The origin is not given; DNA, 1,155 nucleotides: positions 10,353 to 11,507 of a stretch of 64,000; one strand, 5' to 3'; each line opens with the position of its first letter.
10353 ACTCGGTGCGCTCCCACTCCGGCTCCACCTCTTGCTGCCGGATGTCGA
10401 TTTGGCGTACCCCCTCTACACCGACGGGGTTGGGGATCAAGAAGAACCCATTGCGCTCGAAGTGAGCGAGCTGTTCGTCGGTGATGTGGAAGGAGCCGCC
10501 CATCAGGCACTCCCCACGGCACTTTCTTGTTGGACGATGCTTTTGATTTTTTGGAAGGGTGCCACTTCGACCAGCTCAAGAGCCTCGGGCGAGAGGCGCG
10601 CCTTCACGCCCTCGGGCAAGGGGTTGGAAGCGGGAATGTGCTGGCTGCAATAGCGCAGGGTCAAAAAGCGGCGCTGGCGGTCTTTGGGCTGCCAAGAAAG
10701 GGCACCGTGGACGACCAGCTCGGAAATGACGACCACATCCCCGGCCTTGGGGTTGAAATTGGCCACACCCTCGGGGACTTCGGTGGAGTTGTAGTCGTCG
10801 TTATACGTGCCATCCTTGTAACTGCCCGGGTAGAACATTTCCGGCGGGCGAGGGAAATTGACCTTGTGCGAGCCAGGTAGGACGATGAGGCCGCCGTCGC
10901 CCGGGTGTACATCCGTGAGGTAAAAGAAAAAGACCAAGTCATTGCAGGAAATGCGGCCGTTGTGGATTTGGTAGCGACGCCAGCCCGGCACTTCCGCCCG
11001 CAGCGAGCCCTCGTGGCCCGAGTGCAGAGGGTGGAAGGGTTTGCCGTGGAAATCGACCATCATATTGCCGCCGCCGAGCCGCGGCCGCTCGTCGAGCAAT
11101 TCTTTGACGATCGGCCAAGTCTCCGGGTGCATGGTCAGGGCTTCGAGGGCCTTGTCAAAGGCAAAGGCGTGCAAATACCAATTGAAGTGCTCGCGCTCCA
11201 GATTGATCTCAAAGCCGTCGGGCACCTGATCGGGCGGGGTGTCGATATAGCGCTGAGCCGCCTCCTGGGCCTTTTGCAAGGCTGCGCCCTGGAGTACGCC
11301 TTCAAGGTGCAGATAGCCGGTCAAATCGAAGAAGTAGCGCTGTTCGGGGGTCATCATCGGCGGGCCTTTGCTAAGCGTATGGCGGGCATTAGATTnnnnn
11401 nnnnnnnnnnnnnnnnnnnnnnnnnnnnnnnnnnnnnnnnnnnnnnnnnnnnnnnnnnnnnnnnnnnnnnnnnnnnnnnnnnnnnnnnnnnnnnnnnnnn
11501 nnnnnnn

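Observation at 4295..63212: Thirteen full-length PhyH-type Fe(II)/2OG dioxygenase paralogs plus two fragments in 64 kb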

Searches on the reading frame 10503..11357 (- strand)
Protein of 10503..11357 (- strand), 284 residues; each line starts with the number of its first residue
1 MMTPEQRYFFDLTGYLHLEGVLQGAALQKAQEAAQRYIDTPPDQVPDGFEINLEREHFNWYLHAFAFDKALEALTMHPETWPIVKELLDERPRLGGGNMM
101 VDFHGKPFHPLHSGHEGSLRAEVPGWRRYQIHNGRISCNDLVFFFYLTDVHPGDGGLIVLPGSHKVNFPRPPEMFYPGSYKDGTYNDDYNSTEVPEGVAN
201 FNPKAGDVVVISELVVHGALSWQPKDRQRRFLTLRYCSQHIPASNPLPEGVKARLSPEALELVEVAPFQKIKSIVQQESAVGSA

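Call 3: search_protein_families(library=pfam, proteins=[window:10503-11357:-], max_evalue=0.01)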
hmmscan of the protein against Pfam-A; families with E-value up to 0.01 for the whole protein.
window:10503-11357:- (284 aa): 1 family
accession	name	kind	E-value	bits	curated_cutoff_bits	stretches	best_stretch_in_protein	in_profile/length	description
PF05721.19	PhyH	-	3.5e-12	47.5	22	1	10-220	1-203/213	Phytanoyl-CoA dioxygenase (PhyH)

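Call 26: search_protein_families(library=ncbifam, proteins=[window:10503-11357:-], max_evalue=0.01)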
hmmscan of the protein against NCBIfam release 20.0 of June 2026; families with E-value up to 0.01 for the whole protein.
window:10503-11357:- (284 aa): 0 families

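Call 29: search_solved_structures(query=A1, max_evalue=1, show_alignments=3)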
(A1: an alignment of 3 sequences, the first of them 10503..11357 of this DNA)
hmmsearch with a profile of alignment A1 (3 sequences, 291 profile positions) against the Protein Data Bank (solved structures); distinct sequences matched with E-value up to 1: 18.
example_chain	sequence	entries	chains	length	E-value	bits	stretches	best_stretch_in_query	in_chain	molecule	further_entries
4xcb_A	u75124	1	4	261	4e-14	55.8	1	17-225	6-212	oxidase/hydroxylase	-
4xc9_A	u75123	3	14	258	5.1e-14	55.4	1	17-225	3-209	oxidase/hydroxylase | Putative oxidase/hydroxylase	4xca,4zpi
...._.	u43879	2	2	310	7.6e-08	35.2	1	16-258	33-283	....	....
4mhr_A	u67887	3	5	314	5.9e-07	32.2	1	17-251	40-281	Ectoine hydroxylase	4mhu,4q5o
5epa_A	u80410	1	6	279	7.2e-05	25.4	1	17-111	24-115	SnoK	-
2a1x_A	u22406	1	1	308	0.00038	23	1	14-245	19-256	Phytanoyl-CoA dioxygenase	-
7eyw_C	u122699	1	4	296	0.0078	18.7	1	30-185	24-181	2-oxoglutarate/Fe(II)-dependent dioxygenase SptF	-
7eyr_C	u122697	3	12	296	0.012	18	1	30-185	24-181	2-oxoglutarate/Fe(II)-dependent dioxygenase SptF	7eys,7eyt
8zyb_E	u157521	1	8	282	0.014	17.9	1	155-270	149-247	DhiD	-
7eyu_B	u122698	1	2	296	0.016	17.7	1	30-185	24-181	2-oxoglutarate/Fe(II)-dependent dioxygenase SptF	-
7fcb_C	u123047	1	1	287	0.069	15.6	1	30-185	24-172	2-oxoglutarate/Fe(II)-dependent dioxygenase SptF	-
9wyh_A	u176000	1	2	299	0.11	14.9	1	119-272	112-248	Oxidoreductase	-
5m0t_A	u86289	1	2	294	0.11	14.9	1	125-273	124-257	Alpha-ketoglutarate-dependent non-heme iron oxygenase EasH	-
9wyc_A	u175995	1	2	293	0.25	13.8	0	116-271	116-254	Oxidoreductase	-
7wpy_A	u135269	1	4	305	0.29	13.5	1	153-270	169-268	Dioxygenase andA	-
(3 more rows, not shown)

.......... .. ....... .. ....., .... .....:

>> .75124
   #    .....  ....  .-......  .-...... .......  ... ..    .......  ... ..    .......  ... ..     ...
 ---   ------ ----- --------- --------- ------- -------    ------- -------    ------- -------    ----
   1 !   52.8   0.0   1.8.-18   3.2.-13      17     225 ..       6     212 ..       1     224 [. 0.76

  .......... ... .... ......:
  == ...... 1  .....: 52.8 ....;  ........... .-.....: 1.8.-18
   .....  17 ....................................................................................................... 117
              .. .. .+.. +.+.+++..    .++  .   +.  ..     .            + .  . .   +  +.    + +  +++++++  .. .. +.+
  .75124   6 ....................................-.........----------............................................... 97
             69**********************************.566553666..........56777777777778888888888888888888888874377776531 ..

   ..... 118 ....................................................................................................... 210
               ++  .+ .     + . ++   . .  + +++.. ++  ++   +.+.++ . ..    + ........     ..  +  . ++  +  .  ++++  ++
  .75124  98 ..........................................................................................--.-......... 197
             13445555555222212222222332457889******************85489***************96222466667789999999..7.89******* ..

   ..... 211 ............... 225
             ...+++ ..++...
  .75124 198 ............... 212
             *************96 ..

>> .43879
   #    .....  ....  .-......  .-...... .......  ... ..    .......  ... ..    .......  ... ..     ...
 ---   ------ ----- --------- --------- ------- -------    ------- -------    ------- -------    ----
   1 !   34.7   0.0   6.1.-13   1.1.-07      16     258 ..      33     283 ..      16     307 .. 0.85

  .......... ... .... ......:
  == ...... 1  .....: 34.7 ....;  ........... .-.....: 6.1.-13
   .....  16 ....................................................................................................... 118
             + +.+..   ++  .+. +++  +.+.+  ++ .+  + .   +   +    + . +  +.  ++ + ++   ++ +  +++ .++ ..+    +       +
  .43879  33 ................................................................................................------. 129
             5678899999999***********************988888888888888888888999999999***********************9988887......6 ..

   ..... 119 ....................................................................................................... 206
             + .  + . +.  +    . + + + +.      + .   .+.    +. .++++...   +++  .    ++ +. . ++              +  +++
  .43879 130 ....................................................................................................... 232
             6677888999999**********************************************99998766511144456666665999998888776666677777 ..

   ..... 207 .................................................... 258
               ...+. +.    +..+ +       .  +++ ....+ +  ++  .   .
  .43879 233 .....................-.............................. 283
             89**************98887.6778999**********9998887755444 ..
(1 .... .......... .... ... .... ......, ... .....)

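Call 41: find_homologous_proteins(query=A1, max_evalue=0.00001)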
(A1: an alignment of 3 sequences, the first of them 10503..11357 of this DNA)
Query A1 (3 sequences) (284 aa, profile of the alignment): 872 proteins with E <= 0.00001 among 8000 candidates; the best 120 are listed.
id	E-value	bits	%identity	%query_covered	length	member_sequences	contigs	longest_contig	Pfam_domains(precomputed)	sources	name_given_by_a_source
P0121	1.4e-122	427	90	100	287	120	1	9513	PF05721.20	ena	-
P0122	3.4e-119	415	88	98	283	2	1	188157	PF05721.20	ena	-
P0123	4.7e-117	408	82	100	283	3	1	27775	PF05721.20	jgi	jgi:hypothetical protein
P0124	1.0e-114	401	83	100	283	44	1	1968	PF05721.20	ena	-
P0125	3.6e-107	376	26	80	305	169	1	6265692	PF05721.20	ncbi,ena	-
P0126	7.6e-107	375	26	80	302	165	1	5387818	PF05721.20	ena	-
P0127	1.6e-105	371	80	96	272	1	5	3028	PF05721.20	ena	-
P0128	7.7e-105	368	78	100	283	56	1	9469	PF05721.20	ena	-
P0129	9.8e-105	368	81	94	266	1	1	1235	PF05721.20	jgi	jgi:hypothetical protein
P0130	2.5e-104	367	78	100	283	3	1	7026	PF05721.20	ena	-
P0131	3.9e-102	359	73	100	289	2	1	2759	PF05721.20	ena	-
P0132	4.0e-98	346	26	80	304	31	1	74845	PF05721.20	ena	-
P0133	7.7e-96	339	76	98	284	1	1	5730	PF05721.20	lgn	-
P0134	2.6e-95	337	72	100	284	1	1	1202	PF05721.20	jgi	jgi:hypothetical protein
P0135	3.8e-95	337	71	98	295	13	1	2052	PF05721.20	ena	-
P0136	9.9e-95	335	73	98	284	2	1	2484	PF05721.20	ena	-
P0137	1.5e-94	335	71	99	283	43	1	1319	PF05721.20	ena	-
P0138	1.6e-94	334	68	99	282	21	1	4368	PF05721.20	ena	-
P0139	2.2e-93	331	68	99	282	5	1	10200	PF05721.20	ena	-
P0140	2.3e-93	331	70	98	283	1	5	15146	PF05721.20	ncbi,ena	-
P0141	3.2e-93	330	70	98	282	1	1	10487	PF05721.20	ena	-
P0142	3.4e-93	330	70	98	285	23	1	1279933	PF05721.20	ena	-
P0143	8.4e-93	329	69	99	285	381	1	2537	PF05721.20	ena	-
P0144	1.1e-92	328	73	98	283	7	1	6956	PF05721.20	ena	-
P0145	3.7e-92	327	70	99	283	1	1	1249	PF05721.20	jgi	-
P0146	3.7e-92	327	26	80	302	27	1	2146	PF05721.20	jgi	-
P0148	1.5e-90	321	26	80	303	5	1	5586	PF05721.20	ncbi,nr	ncbi:MAG: phytanoyl-CoA dioxygenase family protein [Candidatus Latescibacterota bacterium]|nr:phytan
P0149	1.5e-90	321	71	98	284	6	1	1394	PF05721.20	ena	-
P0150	4.4e-90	320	69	98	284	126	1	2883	PF05721.20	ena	-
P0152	1.3e-89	318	26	80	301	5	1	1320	PF05721.20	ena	-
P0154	1.5e-89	318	67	98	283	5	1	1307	PF05721.20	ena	-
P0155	1.4e-88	315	67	98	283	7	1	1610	PF05721.20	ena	-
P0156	2.6e-88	314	25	80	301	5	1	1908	PF05721.20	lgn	-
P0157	3.4e-88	314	67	98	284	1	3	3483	PF05721.20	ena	-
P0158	1.1e-87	312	68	98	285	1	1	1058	PF05721.20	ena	-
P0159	1.8e-87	311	64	98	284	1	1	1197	PF05721.20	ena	-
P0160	2.3e-87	311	26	80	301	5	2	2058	PF05721.20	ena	-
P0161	3.0e-86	307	69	99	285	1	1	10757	PF05721.20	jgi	-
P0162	6.7e-86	306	67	99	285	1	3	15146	PF05721.20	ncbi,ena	-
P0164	9.6e-86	306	25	80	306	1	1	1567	PF05721.20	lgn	-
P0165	1.0e-85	306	73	84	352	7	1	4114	PF05721.20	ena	-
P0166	1.3e-85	305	67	98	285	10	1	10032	PF05721.20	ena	-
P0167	3.3e-85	304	26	83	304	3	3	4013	PF05721.20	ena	-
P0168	5.2e-85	303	68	98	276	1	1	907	PF05721.20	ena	-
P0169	9.2e-85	302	25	80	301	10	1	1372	PF05721.20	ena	-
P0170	9.6e-85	302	24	80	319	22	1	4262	PF05721.20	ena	-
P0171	1.2e-84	302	26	80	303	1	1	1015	PF05721.20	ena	-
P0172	2.7e-84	301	24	80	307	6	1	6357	PF05721.20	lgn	-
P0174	2.1e-83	298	68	98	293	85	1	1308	PF05721.20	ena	-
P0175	2.7e-82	294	27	80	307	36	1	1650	PF05721.20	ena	-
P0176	1.7e-81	292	65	98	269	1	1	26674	PF05721.20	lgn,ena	-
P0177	2.0e-81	291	27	80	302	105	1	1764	PF05721.20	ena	-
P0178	2.4e-81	291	26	80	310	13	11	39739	PF05721.20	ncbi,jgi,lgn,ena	-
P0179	3.1e-81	291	25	80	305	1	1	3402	PF05721.20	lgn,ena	-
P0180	7.4e-81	290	26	80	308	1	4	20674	PF05721.20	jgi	jgi:hypothetical protein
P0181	4.7e-80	287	26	80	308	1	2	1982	PF05721.20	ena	-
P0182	9.1e-80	286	26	83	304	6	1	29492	PF05721.20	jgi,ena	jgi:hypothetical protein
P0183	9.1e-80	286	25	80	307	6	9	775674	-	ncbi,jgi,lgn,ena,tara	tara:strand:+ start:3277 stop:4200 length:924 start_codon:yes stop_codon:yes gene_type:complete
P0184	9.8e-80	286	25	80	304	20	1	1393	PF05721.20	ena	-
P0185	3.9e-79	284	25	80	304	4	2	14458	PF05721.20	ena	-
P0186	4.2e-79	284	74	79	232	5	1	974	PF05721.20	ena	-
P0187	4.5e-79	284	60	99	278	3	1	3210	PF05721.20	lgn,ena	-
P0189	1.4e-78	282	73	79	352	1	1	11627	PF05721.20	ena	-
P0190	3.4e-78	281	62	98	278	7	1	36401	PF05721.20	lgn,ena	-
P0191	3.6e-78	281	61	99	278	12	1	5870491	PF05721.20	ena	-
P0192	6.9e-78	280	27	80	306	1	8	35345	PF05721.20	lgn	-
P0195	1.0e-76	276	25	80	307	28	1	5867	PF05721.20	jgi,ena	-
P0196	1.8e-76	275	25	80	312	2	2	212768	PF05721.20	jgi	jgi:hypothetical protein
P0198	1.8e-76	275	25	80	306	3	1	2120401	PF05721.20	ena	-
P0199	9.1e-76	273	24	80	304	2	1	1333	PF05721.20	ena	-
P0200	2.0e-75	272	24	80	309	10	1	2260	PF05721.20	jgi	jgi:hypothetical protein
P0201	2.5e-75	272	57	98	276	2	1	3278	PF05721.20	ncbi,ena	-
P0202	1.8e-74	269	25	83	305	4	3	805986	PF05721.20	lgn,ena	-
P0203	2.2e-74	268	57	97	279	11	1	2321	PF05721.20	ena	-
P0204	4.6e-74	267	25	80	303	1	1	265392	PF05721.20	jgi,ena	jgi:hypothetical protein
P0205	1.9e-73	265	54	99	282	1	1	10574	PF05721.20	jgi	jgi:hypothetical protein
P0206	2.6e-73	265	54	98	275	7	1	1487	PF05721.20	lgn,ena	-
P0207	2.6e-73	265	56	99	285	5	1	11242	PF05721.20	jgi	-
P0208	3.0e-73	265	52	98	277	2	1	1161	PF05721.20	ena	-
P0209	6.2e-73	264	54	97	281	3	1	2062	PF05721.20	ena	-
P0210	8.1e-73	263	57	99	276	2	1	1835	PF05721.20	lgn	-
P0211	1.1e-72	263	55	98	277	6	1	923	PF05721.20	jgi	-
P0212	1.1e-72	263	51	100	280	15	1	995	PF05721.20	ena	-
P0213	1.7e-72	262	36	14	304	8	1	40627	PF05721.20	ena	-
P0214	1.8e-72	262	25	80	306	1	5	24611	PF05721.20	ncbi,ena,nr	ncbi:MAG: hypothetical protein CL878_02325 [Dehalococcoidia bacterium]|nr:hypothetical protein [Deha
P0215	3.4e-72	261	56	98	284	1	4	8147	PF05721.20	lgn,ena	-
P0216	3.8e-72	261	53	99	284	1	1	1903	PF05721.20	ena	-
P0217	5.6e-72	261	24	80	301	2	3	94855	PF05721.20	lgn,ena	-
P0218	1.3e-71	259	56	98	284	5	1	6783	PF05721.20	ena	-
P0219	1.6e-71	259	54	98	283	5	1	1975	PF05721.20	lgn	-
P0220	3.4e-71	258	25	82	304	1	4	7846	PF05721.20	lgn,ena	-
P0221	4.5e-71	258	25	80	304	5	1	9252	PF05721.20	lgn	-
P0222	4.5e-71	258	53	99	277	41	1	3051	PF05721.20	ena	-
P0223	1.0e-70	256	52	98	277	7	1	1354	PF05721.20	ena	-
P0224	6.0e-70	254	53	99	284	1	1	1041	PF05721.20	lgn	-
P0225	6.6e-70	254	53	96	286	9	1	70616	PF05721.20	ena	-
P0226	1.2e-69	253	52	97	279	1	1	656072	PF05721.20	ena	-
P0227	1.3e-69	253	24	80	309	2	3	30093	PF05721.20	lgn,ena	-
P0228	1.6e-69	252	25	80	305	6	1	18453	PF05721.20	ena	-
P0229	2.1e-69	252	52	99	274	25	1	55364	PF05721.20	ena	-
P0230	2.8e-69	252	27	87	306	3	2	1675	PF05721.20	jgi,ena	-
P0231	4.4e-69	251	54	99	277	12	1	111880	PF05721.20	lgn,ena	-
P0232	6.1e-69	251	25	80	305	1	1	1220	PF05721.20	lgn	-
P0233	8.6e-69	250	26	80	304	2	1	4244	PF05721.20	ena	-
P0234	9.1e-69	250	53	98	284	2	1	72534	PF05721.20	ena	-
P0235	1.1e-68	250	52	99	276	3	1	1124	PF05721.20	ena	-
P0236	1.2e-68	250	23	80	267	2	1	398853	PF05721.20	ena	-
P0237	1.3e-68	249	51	97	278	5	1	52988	PF05721.20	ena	-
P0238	1.5e-68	249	53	98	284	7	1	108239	PF05721.20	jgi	jgi:hypothetical protein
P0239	1.9e-68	249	52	97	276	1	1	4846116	PF05721.20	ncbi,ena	-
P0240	1.9e-68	249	52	98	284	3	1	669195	PF05721.20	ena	-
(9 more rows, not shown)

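Call 54: find_encoding_contigs(protein=P0125, flank=10000, max_places=2)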
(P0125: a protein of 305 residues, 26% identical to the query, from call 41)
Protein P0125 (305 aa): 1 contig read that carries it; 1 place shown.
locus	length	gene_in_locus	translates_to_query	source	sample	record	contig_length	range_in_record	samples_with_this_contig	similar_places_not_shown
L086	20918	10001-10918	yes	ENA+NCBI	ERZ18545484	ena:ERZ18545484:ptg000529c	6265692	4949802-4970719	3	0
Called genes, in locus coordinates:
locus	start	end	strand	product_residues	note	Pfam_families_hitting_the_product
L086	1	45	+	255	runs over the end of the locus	PF05721:PhyH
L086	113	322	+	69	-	-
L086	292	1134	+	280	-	PF01370:Epimerase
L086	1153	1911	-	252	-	PF05721:PhyH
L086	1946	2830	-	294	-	-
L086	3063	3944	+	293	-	PF05721:PhyH (weak)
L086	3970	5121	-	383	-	PF00266:Aminotran_5, PF00155:Aminotran_1_2 (weak), PF01053:Cys_Met_Meta_PP (weak)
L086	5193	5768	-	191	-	PF00583:Acetyltransf_1, PF13508:Acetyltransf_7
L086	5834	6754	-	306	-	PF00892:EamA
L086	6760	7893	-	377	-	PF02746:MR_MLE_N, PF13378:MR_MLE_C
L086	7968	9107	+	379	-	PF13378:MR_MLE_C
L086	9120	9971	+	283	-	PF05721:PhyH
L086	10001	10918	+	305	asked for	PF05721:PhyH (weak)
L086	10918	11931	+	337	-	PF01261:AP_endonuc_2, PF03786:UxuA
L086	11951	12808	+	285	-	PF07350:Gig2-like (faint), PF05721:PhyH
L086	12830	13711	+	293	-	PF03328:HpcH_HpaI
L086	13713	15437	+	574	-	PF00920:ILVD_EDD_N, PF24877:ILV_EDD_C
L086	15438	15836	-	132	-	PF01042:Ribonuc_L-PSP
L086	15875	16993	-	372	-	PF02746:MR_MLE_N, PF13378:MR_MLE_C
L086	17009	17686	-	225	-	PF08450:SGL (faint), PF24684:Vgb_lyase (faint), PF13360:PQQ_2 (weak), PF21959:DUF6923 (faint)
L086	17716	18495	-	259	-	PF05721:PhyH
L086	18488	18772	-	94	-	-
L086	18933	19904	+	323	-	PF00248:Aldo_ket_red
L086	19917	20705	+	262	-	PF03328:HpcH_HpaI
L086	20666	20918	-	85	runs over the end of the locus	PF04255:DUF433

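Call 62: find_encoding_contigs(protein=P0183, flank=8000, max_places=3)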
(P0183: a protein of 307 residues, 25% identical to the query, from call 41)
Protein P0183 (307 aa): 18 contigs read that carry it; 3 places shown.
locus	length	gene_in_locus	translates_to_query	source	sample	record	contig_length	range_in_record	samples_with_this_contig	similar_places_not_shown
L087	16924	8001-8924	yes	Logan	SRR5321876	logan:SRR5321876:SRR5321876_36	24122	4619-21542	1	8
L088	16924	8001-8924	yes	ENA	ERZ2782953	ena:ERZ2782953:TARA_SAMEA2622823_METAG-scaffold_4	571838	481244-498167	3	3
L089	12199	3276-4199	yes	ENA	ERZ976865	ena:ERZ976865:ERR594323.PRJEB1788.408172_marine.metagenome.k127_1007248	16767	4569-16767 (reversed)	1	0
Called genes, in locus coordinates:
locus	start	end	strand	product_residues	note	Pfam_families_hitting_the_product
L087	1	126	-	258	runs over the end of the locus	PF23678:YqhI, PF01738:DLH, PF02129:Peptidase_S15, PF08840:BAAT_C (weak)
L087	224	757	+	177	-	PF01475:FUR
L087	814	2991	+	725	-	PF00141:peroxidase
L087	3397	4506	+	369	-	PF02746:MR_MLE_N, PF13378:MR_MLE_C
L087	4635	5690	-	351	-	PF05721:PhyH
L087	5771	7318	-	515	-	-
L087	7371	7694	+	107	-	PF05336:rhaM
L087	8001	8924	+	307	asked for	-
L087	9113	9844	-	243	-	PF00657:Lipase_GDSL, PF13472:Lipase_GDSL_2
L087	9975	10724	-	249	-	PF02633:Creatininase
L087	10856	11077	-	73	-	-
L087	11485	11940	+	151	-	PF01850:PIN, PF13470:PIN_3 (faint)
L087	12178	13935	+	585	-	PF26099:DUF8034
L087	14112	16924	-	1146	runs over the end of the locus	PF00059:Lectin_C (weak), PF03781:FGE-sulfatase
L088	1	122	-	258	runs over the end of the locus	PF23678:YqhI, PF01738:DLH, PF02129:Peptidase_S15, PF08840:BAAT_C (weak)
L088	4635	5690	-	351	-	PF05721:PhyH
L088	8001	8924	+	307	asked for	-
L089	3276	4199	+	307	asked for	-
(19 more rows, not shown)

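Call 63: find_encoding_contigs(protein=P0239, flank=8000, max_places=2)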
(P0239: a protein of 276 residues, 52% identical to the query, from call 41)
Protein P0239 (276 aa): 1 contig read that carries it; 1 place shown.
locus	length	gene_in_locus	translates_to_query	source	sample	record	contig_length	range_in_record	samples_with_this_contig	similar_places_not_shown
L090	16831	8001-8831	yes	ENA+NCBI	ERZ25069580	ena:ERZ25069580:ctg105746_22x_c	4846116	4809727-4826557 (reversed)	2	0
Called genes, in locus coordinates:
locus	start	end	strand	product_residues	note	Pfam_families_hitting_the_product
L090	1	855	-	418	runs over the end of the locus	PF00202:Aminotran_3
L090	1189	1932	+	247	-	PF03737:RraA-like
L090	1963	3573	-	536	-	PF16586:DUF5060, PF13204:Apiosidase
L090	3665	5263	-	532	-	PF16586:DUF5060, PF13204:Apiosidase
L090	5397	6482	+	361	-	-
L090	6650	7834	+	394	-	PF07690:MFS_1, PF12832:MFS_1_like (faint), PF07690:MFS_1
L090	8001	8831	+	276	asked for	PF05721:PhyH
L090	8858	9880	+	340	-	PF00248:Aldo_ket_red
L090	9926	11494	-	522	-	-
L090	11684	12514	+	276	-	PF01261:AP_endonuc_2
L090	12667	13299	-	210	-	PF00027:cNMP_binding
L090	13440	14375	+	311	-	PF01261:AP_endonuc_2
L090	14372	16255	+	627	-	PF26550:Tricorn_2nd (weak), PF07676:PD40 (weak), PF26549:Tricorn_N (weak), PF00135:COesterase (weak), PF01738:DLH, PF20434:BD-FAE, PF00561:Abhydrolase_1 (faint), PF00326:Peptidase_S9, +1 more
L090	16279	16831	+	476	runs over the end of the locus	PF02934:GatB_N, PF02637:GatB_Yqey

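Call 76: predict_structure(alignment_id=A4)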
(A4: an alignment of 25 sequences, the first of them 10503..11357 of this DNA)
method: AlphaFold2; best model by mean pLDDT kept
length: 284 residues; sequences in the alignment: 25
mean_pLDDT: 86.7   pTM: 0.88
mean pLDDT of the five models: 86.7, 85.0, 83.5, 78.6, 75.8
residues with pLDDT >= 90: 168; 70-90: 79; 50-70: 22; < 50: 15
segments of 3 or more residues with pLDDT < 50: 116-122, 124-126, 280-284
pLDDT, mean of each block of 10 residues (from residue 1): 88 93 98 98 95 90 97 97 92 94 88 54 52 70 97 93 70 79 82 88 97 87 95 94 87 97 93 82 43
secondary structure, 60 per line:
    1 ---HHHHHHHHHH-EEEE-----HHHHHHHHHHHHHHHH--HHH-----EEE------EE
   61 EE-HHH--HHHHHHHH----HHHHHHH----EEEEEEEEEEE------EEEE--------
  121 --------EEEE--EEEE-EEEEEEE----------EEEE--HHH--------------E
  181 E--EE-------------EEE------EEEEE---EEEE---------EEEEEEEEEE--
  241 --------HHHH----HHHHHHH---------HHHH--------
elements in order: H4-13 E15-18 H24-39 E50-52 E59-62 H69-76 H81-87 E92-102 E109-112 E129-132 E135-138 E140-146 E157-160 E199-201 E208-212 E216-219 E229-238 H249-252 H257-263 H273-276
